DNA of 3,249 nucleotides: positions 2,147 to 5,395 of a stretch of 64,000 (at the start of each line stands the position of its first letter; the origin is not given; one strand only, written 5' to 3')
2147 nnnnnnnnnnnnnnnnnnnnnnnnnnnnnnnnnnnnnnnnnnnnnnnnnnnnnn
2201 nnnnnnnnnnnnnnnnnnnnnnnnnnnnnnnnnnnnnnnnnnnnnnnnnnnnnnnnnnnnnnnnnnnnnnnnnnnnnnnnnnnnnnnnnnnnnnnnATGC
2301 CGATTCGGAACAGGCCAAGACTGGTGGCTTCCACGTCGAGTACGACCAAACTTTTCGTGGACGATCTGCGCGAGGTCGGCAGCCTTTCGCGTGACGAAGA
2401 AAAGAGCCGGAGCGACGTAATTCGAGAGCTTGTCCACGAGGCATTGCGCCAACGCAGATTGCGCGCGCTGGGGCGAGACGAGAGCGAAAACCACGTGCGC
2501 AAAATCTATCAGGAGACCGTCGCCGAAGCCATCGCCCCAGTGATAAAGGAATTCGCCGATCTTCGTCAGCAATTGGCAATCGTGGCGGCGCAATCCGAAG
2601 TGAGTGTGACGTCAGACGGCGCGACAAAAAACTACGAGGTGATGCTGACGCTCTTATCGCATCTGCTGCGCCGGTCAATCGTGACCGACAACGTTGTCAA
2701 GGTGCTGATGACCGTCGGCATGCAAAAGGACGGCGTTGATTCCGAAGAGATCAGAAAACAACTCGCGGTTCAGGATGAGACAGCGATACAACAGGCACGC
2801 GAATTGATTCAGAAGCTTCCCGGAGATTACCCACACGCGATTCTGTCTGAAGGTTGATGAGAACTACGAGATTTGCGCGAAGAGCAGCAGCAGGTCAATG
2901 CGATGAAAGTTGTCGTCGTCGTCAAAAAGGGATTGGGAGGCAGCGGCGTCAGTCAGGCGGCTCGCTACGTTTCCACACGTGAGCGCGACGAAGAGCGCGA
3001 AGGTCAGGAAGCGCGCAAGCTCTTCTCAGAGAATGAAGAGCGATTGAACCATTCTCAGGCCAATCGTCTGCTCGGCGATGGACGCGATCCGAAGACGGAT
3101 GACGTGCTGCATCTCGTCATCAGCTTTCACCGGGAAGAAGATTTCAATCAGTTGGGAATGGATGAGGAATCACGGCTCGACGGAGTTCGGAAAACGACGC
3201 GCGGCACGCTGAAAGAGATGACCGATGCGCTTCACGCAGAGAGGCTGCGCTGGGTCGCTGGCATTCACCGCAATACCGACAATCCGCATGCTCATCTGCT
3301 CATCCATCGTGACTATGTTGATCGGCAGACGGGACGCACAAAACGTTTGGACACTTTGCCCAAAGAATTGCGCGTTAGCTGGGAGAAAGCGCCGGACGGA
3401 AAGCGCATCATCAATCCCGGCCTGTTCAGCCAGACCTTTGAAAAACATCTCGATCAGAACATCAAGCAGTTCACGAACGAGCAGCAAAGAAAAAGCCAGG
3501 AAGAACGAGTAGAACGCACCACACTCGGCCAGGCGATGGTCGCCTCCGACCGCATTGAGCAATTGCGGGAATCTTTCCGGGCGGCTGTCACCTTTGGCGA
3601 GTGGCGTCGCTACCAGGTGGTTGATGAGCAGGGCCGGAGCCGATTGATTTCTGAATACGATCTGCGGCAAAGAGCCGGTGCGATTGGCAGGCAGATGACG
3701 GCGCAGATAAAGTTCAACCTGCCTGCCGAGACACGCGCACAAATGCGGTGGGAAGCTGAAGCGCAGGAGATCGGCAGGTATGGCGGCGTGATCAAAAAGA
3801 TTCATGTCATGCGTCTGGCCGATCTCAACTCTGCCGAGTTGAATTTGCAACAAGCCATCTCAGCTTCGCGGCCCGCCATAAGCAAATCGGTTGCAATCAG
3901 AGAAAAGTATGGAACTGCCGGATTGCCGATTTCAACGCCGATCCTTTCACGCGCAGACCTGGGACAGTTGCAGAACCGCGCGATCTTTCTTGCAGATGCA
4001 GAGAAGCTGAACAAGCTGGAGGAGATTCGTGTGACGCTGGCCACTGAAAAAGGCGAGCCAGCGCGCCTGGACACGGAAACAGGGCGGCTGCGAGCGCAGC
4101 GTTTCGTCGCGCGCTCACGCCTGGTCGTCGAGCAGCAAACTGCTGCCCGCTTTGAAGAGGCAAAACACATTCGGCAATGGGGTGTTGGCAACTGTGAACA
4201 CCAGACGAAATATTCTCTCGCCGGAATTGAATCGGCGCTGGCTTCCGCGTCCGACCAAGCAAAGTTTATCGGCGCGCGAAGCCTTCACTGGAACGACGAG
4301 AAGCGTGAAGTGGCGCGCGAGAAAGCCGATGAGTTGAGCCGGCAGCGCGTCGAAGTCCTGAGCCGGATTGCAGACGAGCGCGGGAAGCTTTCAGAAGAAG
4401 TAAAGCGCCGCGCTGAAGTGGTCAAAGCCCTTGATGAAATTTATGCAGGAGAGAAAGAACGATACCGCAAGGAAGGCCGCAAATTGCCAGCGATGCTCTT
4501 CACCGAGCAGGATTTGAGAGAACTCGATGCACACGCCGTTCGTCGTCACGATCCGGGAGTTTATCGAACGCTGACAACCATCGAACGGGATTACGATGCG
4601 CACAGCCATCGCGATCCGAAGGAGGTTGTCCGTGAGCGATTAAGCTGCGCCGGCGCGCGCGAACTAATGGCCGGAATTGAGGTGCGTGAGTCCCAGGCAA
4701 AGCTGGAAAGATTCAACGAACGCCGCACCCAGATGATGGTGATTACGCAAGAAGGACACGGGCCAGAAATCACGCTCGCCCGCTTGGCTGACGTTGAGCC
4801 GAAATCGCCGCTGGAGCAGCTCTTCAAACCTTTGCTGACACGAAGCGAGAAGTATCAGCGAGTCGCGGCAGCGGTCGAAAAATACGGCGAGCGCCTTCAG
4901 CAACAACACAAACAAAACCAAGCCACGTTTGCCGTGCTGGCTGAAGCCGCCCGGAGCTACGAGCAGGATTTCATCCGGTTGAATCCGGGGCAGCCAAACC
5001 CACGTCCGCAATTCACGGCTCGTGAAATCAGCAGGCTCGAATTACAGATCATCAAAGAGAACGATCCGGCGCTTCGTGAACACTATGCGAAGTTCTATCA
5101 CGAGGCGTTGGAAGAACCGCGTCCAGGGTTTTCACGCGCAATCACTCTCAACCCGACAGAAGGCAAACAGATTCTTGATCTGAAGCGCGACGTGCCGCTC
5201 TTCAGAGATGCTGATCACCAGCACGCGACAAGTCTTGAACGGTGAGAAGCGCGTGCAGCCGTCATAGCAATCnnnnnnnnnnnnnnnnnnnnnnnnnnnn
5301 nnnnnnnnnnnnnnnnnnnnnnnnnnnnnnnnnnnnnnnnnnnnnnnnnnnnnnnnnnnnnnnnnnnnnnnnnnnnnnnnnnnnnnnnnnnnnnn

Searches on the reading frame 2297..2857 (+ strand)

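Call 22: search_protein_families(library=pfam, proteins=[window:2297-2857:+], max_evalue=0.001)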
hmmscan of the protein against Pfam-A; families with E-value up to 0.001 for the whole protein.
window:2297-2857:+ (186 aa): 1 family
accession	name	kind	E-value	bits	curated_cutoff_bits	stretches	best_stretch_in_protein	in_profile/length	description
PF01402.27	RHH_1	-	0.00052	20.3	20.5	0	22-52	9-39/39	Ribbon-helix-helix protein, copG family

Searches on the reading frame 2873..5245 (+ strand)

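Call 54: search_protein_families(library=pfam, proteins=[window:2873-5245:+], max_evalue=0.0001)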
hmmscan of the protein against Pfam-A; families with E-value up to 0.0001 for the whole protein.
window:2873-5245:+ (790 aa): 2 families
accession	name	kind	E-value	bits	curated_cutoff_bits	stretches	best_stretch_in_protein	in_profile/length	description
PF18555.7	MobL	-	4e-08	33.1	28.5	1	43-156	57-172/383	MobL relaxases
PF03432.20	Relaxase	-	1e-05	26.3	24.6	1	66-155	40-107/132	MobA/VirD2-like, nuclease domain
